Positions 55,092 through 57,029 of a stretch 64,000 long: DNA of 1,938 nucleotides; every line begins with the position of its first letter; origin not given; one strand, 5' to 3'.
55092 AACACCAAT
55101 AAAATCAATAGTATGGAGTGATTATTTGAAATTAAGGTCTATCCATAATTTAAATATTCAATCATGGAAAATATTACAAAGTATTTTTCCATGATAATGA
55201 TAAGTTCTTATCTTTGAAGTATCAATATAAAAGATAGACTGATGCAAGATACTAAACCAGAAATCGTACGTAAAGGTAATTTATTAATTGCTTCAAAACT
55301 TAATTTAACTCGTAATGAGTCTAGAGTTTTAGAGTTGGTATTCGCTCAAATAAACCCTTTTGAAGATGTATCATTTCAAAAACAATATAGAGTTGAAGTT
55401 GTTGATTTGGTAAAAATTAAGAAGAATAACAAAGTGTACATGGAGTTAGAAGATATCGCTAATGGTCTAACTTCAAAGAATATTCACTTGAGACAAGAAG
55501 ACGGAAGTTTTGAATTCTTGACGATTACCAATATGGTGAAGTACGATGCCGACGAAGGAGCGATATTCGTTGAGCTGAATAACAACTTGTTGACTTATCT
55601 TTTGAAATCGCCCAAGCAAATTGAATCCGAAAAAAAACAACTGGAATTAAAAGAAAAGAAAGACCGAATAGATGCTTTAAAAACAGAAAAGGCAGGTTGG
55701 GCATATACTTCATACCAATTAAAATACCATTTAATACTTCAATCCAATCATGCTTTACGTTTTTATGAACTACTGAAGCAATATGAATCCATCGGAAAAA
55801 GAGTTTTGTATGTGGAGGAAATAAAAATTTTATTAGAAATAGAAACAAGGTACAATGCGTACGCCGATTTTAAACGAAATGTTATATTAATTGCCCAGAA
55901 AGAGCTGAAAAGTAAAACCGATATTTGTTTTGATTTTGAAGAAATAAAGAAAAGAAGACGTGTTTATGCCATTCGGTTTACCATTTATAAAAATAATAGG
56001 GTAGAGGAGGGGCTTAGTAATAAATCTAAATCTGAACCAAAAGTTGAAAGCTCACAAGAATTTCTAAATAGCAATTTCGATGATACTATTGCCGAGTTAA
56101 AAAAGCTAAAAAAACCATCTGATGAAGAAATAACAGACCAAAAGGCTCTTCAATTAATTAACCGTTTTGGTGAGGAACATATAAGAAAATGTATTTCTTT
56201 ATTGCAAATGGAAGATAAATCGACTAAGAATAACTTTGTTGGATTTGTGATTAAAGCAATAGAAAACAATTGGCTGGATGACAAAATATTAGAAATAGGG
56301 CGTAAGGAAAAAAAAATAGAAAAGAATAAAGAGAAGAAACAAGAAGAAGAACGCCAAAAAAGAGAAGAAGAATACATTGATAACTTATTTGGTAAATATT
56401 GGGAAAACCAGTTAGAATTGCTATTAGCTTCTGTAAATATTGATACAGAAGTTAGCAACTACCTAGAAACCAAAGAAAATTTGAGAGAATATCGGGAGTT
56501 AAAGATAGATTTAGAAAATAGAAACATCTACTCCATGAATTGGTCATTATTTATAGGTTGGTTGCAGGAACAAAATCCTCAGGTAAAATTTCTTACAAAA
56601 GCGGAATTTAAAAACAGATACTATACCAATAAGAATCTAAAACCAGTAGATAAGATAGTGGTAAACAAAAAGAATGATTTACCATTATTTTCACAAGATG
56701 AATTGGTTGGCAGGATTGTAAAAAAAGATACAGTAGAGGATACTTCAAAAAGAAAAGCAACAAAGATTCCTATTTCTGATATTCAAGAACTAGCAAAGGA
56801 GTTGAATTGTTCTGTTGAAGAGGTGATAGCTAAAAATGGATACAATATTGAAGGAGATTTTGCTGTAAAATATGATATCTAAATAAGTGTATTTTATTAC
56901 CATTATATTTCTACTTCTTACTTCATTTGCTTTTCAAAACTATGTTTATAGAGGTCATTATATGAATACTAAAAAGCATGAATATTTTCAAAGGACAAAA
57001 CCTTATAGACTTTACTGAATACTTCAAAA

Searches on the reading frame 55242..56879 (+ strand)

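Call 80: search_protein_families(library=pfam, proteins=[window:55242-56879:+], max_evalue=0.00001)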
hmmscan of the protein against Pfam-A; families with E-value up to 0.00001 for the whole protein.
window:55242-56879:+ (546 aa): 2 families
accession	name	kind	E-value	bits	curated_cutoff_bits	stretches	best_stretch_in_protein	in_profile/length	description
PF21205.3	Rep3_C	-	9.4e-14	51.9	21.1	1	191-248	2-59/59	Initiator Rep protein, WH2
PF01051.27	Rep3_N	-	3.6e-11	44.1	22.4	1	8-125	1-115/141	Initiator Replication protein, WH1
